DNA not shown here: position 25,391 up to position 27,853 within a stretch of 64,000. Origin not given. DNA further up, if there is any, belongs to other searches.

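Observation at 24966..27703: Adenylosuccinate lyase fused to a HAD phosphatase domain, adjacent to an AAA_28 (NadR-kinase-like) ATPase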

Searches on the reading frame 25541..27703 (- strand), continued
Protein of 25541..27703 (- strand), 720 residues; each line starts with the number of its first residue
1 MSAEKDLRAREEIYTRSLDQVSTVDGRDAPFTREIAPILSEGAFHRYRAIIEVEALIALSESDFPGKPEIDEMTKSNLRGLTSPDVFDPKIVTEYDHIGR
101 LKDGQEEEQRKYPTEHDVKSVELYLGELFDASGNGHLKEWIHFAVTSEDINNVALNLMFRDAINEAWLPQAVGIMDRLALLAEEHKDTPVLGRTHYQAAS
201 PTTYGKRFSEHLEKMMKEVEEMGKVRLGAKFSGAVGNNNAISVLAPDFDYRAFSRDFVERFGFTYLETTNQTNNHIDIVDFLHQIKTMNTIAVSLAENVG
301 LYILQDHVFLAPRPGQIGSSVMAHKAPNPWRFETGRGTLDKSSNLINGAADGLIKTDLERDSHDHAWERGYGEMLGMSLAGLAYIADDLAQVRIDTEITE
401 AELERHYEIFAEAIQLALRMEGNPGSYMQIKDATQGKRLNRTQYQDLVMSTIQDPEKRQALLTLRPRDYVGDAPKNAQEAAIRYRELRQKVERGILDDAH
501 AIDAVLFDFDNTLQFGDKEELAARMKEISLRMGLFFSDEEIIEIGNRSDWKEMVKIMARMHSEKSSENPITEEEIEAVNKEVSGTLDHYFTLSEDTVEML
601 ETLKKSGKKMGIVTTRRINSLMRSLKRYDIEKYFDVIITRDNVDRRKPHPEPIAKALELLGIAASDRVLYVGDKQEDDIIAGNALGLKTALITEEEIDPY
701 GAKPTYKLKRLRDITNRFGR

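Call 35: list_cluster_members(proteins=[P0001, P0002, P0004, P0006, P0014, P0015, P0028, P0034, P0041, P0040])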
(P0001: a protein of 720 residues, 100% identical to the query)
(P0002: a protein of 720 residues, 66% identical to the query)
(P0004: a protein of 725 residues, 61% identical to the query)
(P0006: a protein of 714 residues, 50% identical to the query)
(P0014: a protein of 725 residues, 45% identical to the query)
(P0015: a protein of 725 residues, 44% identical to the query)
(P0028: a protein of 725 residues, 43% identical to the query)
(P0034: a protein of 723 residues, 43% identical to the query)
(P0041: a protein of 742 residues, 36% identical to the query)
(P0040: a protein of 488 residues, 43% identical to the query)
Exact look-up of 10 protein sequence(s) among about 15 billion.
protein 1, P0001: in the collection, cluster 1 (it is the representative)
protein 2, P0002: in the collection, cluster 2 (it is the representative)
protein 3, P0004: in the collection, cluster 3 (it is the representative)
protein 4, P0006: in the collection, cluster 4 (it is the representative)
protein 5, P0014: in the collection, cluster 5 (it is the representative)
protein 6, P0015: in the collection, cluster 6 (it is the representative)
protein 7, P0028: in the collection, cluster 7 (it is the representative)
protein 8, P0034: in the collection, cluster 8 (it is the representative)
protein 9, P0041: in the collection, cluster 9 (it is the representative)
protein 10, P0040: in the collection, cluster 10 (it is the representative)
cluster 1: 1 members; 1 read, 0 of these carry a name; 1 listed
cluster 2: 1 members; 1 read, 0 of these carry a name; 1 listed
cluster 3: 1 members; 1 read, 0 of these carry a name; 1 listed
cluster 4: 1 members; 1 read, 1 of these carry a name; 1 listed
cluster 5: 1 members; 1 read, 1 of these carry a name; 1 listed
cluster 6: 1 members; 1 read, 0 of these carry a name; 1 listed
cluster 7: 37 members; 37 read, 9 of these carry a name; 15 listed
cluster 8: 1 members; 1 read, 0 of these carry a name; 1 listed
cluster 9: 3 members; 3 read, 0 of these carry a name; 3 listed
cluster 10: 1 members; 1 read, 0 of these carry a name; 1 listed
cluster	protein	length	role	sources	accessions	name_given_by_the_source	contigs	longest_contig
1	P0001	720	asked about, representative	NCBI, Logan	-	-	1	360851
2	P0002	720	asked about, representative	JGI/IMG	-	-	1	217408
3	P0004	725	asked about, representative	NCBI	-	-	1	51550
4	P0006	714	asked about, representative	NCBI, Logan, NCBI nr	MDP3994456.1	MAG: HAD-IA family hydrolase [bacterium] | HAD-IA family hydrolase [bacterium]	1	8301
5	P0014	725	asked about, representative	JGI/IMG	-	adenylosuccinate lyase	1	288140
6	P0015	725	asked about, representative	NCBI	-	-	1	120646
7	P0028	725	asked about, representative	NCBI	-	-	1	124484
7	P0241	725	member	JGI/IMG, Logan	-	adenylosuccinate lyase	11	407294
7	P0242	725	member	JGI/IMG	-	adenylosuccinate lyase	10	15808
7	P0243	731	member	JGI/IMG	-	adenylosuccinate lyase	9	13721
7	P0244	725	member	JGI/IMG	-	adenylosuccinate lyase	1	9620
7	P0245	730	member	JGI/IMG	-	adenylosuccinate lyase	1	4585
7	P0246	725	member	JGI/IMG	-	adenylosuccinate lyase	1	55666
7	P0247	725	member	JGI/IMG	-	adenylosuccinate lyase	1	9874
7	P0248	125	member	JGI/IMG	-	hypothetical protein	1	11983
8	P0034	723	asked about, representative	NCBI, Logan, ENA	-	-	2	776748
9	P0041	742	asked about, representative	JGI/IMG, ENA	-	-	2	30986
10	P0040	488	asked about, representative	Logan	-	-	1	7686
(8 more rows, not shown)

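Call 37: find_encoding_contigs(protein=P0041, flank=8000, max_places=3)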
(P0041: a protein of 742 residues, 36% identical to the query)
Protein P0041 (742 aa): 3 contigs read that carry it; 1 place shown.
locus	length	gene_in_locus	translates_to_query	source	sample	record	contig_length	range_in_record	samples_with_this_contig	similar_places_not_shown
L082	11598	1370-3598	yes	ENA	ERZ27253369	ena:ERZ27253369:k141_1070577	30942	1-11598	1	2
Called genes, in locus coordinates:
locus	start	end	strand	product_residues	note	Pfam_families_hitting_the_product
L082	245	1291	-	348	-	-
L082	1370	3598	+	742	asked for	PF00702:Hydrolase, PF03767:Acid_phosphat_B (faint), PF13419:HAD_2, PF13242:Hydrolase_like (weak), PF00206:Lyase_1, PF08328:ASL_C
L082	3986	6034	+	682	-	-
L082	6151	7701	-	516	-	PF00709:Adenylsucc_synt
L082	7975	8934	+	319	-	PF13793:Pribosyltran_N, PF00156:Pribosyltran, PF14572:Pribosyl_synth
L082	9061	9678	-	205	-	PF00565:SNase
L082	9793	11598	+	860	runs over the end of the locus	PF00690:Cation_ATPase_N, PF00122:E1-E2_ATPase, PF00702:Hydrolase, PF13246:Cation_ATPase, PF00689:Cation_ATPase_C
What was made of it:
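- PurA, PRPP synthetase and SNase near the N-fused P0041 (call 37).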

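Call 38: find_encoding_contigs(protein=P0040, flank=8000, max_places=2)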
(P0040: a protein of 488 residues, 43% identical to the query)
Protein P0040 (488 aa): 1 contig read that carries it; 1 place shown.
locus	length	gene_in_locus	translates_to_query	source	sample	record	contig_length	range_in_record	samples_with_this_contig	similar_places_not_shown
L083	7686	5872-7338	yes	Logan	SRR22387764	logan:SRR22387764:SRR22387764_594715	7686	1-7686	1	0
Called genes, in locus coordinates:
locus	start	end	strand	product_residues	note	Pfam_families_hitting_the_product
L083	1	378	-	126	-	?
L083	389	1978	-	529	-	-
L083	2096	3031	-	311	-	-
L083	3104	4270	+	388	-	PF01494:FAD_binding_3 (faint), PF03486:HI0933_like (faint), PF07992:Pyr_redox_2 (faint), PF13738:Pyr_redox_3 (faint)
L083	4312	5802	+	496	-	PF00709:Adenylsucc_synt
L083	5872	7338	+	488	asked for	PF00206:Lyase_1, PF08328:ASL_C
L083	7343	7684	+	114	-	?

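Call 66: predict_structure(alignment_id=A1)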
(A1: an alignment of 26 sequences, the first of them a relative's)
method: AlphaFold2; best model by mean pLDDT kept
length: 720 residues; sequences in the alignment: 26
mean_pLDDT: 89.3   pTM: 0.84
mean pLDDT of the five models: 89.3, 88.1, 87.0, 85.1, 82.4
residues with pLDDT >= 90: 438; 70-90: 250; 50-70: 23; < 50: 9
segments of 3 or more residues with pLDDT < 50: 1-5, 322-325
pLDDT, mean of each block of 10 residues (from residue 1): 58 85 75 88 95 95 92 92 94 91 87 88 96 94 90 93 94 97 97 89 97 97 91 78 90 90 80 86 97 96 89 66 59 94 94 81 82 93 93 92 93 94 92 90 95 95 94 97 92 87 91 89 90 87 81 88 82 89 87 92 91 89 91 94 91 94 86 94 94 91 91 84
secondary structure, 60 per line:
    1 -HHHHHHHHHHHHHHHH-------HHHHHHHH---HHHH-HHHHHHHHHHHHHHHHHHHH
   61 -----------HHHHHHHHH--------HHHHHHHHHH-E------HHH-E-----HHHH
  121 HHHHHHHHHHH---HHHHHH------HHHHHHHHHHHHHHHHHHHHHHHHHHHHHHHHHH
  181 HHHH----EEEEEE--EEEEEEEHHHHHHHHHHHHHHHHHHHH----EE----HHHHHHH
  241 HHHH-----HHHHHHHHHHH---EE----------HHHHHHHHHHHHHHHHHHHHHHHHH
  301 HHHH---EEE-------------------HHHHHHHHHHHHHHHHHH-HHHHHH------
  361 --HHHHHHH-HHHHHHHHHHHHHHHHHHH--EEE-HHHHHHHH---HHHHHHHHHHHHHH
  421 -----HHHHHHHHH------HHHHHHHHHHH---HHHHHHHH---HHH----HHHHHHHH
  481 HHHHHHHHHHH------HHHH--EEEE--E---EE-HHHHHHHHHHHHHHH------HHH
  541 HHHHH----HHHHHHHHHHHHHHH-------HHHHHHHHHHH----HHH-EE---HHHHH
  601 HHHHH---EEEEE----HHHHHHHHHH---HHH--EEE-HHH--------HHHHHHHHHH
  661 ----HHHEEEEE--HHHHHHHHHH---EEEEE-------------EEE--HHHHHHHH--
elements in order (helices of 4 or more, strands of 3 or more residues): H2-17 H25-32 H36-39 H41-60 H72-80 H89-98 H117-131 H135-140 H147-184 E189-194 E197-203 H204-223 H234-244 H250-260 H276-304 E308-310 H330-347 H349-354 H363-369 H371-389 E392-394 H396-403 H407-420 H426-434 H441-451 H455-462 H473-491 H498-501 E504-507 H517-531 H538-545 H550-564 H572-582 H596-605 E609-613 H618-627 E636-638 H651-660 E668-672 H675-684 E688-692 E706-708 H711-718
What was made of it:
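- On HAD superfamily, subfamily IA phosphatase: Helices 517-605 lie between motifs I and II in the model (call 66).
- Checked: The AlphaFold model predicts it as a helix with pLDDT ~87-97 (call 66).
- The model has pLDDT 89 and pTM 0.84 with an ordered junction (call 66).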

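Call 68: search_protein_representatives(alignment_id=A1)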
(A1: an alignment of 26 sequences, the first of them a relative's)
Query: 26 sequences, 721 profile positions. Proteins with E-value up to 0.001 (for the whole library): 49276; up to 1e-10: 7683; up to 1e-30: 943. The best 150 are listed.
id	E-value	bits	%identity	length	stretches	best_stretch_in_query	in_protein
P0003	0.0e+00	1136.9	-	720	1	17-721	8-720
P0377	0.0e+00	1062.9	-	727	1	4-721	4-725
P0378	4.4e-221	752.3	-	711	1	22-704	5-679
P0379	1.9e-186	637.8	-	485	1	19-500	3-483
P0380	7.4e-171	586.3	-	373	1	347-721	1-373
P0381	1.1e-164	566.0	-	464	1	21-485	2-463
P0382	3.3e-164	564.3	-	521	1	16-493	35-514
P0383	4.2e-156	537.5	-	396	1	324-720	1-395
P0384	1.2e-145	503.0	-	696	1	24-684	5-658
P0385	1.5e-141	489.4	-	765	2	18-451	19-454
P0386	1.1e-137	476.6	-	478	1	20-490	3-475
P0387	7.3e-133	460.7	-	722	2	23-500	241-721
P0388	4.1e-128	445.0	-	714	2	9-488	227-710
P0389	5.5e-126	438.0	-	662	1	36-535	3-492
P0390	5.9e-124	431.3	-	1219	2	20-496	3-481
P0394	7.8e-113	394.5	-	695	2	66-453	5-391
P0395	2.6e-112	392.8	-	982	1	43-493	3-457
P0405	1.6e-103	363.7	-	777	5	16-256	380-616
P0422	4.9e-97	342.3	-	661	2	31-479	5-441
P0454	2.4e-91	323.5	-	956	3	46-494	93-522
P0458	4.3e-91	322.6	-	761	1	28-484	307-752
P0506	7.4e-86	305.3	-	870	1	29-486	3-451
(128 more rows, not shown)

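Call 69: search_protein_families(library=pfam, proteins=[P0390, P0395, P0454, P0506, P0385, P0405, P0458, P0394, P0422, P0389], max_evalue=0.00001)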
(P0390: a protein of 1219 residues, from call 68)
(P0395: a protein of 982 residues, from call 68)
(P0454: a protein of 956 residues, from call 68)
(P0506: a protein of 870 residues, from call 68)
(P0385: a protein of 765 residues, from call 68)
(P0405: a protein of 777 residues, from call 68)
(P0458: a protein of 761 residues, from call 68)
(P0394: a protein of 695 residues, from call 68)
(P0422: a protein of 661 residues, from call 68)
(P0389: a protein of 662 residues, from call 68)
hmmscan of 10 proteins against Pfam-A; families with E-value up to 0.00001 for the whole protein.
P0390 (1219 aa): 6 families
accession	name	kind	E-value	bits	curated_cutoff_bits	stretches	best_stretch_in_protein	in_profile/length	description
PF00709.27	Adenylsucc_synt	-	4.3e-151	503.8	27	2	706-954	179-416/416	Adenylosuccinate synthetase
PF00206.25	Lyase_1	-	2.4e-43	149.2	27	1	24-323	6-305/312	Lyase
PF08328.16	ASL_C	-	3.4e-34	117.8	35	1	342-456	1-115/115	Adenylosuccinate lyase C-terminal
PF13419.12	HAD_2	-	3.6e-20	73.3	23.8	1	996-1186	1-178/178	Haloacid dehalogenase-like hydrolase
PF00702.32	Hydrolase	-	8.9e-14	52.8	26.4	1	993-1180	1-191/191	haloacid dehalogenase-like hydrolase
PF13242.12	Hydrolase_like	-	4.4e-08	33.4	22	1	1139-1213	3-75/75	HAD-hyrolase-like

P0395 (982 aa): 3 families
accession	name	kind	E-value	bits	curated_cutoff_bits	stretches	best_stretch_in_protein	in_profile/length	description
PF00709.27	Adenylsucc_synt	-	3.9e-147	490.8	27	2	733-979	181-416/416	Adenylosuccinate synthetase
PF00206.25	Lyase_1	-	2.4e-43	149.2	27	1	6-300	11-303/312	Lyase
PF08328.16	ASL_C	-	6.9e-34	116.8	35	1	321-435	1-115/115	Adenylosuccinate lyase C-terminal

P0454 (956 aa): 2 families
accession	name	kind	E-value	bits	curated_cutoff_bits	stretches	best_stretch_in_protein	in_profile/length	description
PF08328.16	ASL_C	-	2e-49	166.9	35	2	384-499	1-115/115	Adenylosuccinate lyase C-terminal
PF00206.25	Lyase_1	-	8.1e-41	140.9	27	2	575-815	47-289/312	Lyase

P0506 (870 aa): 3 families
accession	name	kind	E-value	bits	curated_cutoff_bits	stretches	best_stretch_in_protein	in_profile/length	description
PF00709.27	Adenylsucc_synt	-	1.7e-150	501.8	27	1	453-868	1-416/416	Adenylosuccinate synthetase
PF00206.25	Lyase_1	-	1.5e-41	143.3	27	1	17-303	8-305/312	Lyase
PF08328.16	ASL_C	-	2.6e-34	118.2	35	1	322-436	1-115/115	Adenylosuccinate lyase C-terminal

P0385 (765 aa): 4 families
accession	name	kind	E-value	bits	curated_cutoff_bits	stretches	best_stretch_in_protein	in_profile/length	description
PF00206.25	Lyase_1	-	7.7e-34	117.9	27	1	46-338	10-302/312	Lyase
PF08328.16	ASL_C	-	1.8e-22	80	35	1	360-460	1-101/115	Adenylosuccinate lyase C-terminal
PF13419.12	HAD_2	-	3.3e-15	57.1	23.8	1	543-727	1-174/178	Haloacid dehalogenase-like hydrolase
PF00702.32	Hydrolase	-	7.5e-08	33.4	26.4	1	541-725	2-191/191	haloacid dehalogenase-like hydrolase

P0405 (777 aa): 2 families
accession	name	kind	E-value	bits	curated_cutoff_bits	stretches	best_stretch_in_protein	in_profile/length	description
PF00206.25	Lyase_1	-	1.3e-68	232.2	27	3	429-608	31-213/312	Lyase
PF08328.16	ASL_C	-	1.7e-36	125.2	35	1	248-348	15-115/115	Adenylosuccinate lyase C-terminal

P0458 (761 aa): 3 families
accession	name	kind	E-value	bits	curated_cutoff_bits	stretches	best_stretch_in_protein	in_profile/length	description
PF01259.24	SAICAR_synt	-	2.1e-61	208.1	20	1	14-248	2-224/233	SAICAR synthetase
PF00206.25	Lyase_1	-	2.8e-41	142.4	27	1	315-605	1-305/312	Lyase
PF08328.16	ASL_C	-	7.4e-33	113.5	35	1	624-739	1-115/115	Adenylosuccinate lyase C-terminal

P0394 (695 aa): 4 families
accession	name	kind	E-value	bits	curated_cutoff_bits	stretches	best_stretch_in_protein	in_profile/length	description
PF00206.25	Lyase_1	-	3e-19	70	27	1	57-278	79-307/312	Lyase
PF08328.16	ASL_C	-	4.1e-19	69.2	35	1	299-397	5-103/115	Adenylosuccinate lyase C-terminal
PF13419.12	HAD_2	-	1.2e-11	45.5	23.8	1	484-662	3-174/178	Haloacid dehalogenase-like hydrolase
PF00702.32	Hydrolase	-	2.6e-08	34.9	26.4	1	481-658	3-189/191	haloacid dehalogenase-like hydrolase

P0422 (661 aa): 4 families
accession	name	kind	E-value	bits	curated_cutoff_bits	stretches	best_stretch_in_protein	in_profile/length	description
PF00206.25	Lyase_1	-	3.4e-27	96.1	27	1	49-301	47-303/312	Lyase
PF13419.12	HAD_2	-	4.1e-18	66.5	23.8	1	460-628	1-175/178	Haloacid dehalogenase-like hydrolase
PF08328.16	ASL_C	-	2.4e-14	53.8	35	1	322-433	1-115/115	Adenylosuccinate lyase C-terminal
PF00702.32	Hydrolase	-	2.1e-13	51.6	26.4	1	460-620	4-186/191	haloacid dehalogenase-like hydrolase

P0389 (662 aa): 3 families
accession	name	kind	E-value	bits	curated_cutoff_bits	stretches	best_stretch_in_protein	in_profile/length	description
PF00206.25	Lyase_1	-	1.7e-30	107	27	1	86-303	87-307/312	Lyase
PF08328.16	ASL_C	-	1.3e-12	48.3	35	1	324-429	5-114/115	Adenylosuccinate lyase C-terminal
PF13419.12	HAD_2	-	2.7e-11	44.3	23.8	1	465-633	2-178/178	Haloacid dehalogenase-like hydrolase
